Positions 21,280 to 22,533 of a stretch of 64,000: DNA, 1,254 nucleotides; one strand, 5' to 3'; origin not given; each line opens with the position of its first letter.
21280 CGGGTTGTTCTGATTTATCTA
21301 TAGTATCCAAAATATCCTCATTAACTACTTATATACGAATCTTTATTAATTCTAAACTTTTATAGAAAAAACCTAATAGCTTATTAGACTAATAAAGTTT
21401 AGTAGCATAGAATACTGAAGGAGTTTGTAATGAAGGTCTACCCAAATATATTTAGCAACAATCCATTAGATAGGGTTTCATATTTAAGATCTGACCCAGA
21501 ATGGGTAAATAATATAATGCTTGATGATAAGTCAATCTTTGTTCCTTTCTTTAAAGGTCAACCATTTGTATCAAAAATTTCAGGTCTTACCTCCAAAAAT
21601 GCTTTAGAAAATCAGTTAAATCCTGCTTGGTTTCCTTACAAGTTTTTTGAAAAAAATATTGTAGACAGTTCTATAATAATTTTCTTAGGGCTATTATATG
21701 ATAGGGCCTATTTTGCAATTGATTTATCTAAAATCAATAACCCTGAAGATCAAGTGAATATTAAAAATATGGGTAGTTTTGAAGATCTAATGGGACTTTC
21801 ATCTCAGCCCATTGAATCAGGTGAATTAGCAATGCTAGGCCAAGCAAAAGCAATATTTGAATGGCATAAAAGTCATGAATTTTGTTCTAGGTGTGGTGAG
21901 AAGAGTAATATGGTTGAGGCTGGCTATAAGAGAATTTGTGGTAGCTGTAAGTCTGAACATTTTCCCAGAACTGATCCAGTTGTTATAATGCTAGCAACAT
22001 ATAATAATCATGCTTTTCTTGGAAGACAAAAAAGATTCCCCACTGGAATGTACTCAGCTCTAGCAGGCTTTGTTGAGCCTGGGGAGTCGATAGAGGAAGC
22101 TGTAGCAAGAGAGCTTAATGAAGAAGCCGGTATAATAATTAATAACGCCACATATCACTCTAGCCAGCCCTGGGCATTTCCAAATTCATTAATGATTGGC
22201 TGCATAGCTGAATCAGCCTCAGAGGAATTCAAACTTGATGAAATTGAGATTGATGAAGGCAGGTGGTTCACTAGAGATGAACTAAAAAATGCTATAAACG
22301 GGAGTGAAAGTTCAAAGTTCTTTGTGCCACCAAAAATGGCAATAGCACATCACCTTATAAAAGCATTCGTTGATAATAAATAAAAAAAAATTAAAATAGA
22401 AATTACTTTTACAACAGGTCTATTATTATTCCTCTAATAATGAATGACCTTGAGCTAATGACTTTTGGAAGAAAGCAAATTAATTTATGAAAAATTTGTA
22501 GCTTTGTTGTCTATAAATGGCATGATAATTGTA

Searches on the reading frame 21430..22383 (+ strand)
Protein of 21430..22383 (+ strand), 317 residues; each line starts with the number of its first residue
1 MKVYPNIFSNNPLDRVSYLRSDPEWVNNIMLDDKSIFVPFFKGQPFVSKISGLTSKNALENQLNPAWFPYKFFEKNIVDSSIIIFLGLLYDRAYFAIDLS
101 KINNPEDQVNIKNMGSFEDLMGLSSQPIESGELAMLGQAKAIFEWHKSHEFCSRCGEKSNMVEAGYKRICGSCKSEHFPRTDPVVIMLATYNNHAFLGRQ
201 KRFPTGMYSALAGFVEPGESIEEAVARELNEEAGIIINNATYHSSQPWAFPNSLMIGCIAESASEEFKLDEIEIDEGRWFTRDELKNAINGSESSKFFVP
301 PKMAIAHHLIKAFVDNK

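Call 35: search_protein_families(library=pfam, proteins=[window:21430-22383:+], max_evalue=0.0001)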
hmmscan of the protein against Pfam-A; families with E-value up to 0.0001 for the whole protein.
window:21430-22383:+ (317 aa): 3 families
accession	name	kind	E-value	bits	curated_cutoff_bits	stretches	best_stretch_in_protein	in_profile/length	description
PF00293.34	NUDIX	-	1.4e-15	57.9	21.1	1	184-288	5-121/134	NUDIX domain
PF09297.16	Zn_ribbon_NUD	-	1.2e-10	41.3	24.8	1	148-178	2-32/32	NADH pyrophosphatase zinc ribbon domain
PF09296.17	NUDIX-like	-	1.2e-06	29.6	22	1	35-145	2-96/96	NADH pyrophosphatase-like rudimentary NUDIX domain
